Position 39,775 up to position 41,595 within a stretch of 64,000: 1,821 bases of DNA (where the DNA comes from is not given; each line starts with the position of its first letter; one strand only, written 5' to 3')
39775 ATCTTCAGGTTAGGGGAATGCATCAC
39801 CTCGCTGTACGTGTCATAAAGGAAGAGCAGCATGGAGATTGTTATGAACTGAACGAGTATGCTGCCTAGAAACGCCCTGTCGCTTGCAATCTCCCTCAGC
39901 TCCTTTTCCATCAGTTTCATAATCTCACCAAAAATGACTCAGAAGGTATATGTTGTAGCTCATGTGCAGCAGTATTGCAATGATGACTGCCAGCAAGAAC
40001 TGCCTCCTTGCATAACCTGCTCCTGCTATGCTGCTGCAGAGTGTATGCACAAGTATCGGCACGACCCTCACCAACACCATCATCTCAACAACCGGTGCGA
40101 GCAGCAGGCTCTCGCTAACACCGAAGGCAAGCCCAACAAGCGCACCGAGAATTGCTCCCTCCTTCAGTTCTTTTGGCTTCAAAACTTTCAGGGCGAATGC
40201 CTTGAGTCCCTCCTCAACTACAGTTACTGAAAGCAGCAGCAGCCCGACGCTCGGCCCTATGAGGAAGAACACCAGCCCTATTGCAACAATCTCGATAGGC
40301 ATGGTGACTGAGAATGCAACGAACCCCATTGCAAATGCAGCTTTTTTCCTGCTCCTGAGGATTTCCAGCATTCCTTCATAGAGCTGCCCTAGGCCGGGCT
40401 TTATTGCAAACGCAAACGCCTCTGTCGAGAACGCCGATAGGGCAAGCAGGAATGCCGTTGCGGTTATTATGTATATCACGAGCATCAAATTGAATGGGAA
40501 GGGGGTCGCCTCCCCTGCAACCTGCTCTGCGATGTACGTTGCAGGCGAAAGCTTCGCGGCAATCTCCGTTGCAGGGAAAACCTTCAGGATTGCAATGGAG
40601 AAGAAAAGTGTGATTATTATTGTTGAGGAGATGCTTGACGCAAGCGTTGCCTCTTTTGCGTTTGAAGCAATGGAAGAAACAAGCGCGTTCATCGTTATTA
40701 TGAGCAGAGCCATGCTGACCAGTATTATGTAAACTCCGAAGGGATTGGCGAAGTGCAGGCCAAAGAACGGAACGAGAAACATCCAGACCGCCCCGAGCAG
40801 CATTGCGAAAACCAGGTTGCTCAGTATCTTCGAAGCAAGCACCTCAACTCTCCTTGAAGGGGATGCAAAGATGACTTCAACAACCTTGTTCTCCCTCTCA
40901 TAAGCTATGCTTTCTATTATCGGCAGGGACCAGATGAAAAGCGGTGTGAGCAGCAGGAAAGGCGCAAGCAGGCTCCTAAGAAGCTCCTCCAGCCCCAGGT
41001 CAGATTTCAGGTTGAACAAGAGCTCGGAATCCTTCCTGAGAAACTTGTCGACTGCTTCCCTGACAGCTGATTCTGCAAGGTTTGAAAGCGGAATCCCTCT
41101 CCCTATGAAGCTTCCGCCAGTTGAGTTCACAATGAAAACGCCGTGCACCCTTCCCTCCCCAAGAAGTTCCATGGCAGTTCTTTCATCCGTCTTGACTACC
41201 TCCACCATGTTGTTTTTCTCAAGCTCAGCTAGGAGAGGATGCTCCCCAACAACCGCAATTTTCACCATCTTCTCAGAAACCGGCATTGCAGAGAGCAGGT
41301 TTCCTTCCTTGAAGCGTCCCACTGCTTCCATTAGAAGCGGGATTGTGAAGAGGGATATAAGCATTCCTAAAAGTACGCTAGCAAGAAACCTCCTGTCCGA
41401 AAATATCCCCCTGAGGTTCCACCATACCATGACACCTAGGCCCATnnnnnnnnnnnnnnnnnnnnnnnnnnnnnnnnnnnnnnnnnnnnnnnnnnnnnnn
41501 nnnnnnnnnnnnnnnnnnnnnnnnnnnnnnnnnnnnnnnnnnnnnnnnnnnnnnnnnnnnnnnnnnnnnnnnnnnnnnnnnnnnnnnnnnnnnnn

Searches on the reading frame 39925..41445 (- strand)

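Call 8: search_protein_families(library=pfam, max_evalue=0.001, proteins=[window:39925-41445:-])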
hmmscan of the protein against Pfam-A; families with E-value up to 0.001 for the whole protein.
window:39925-41445:- (506 aa): 3 families
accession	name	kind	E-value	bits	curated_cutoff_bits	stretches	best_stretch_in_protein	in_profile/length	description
PF12698.13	ABC2_membrane_3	-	3.5e-11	43.2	31.6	1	58-307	29-313/347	ABC-2 family transporter protein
PF01061.29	ABC2_membrane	-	3.1e-08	33.9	26.9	1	165-308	56-205/211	ABC-2 type transporter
PF12679.13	ABC2_membrane_2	-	3.9e-08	33.3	27.2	1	10-297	7-230/283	ABC-2 family transporter protein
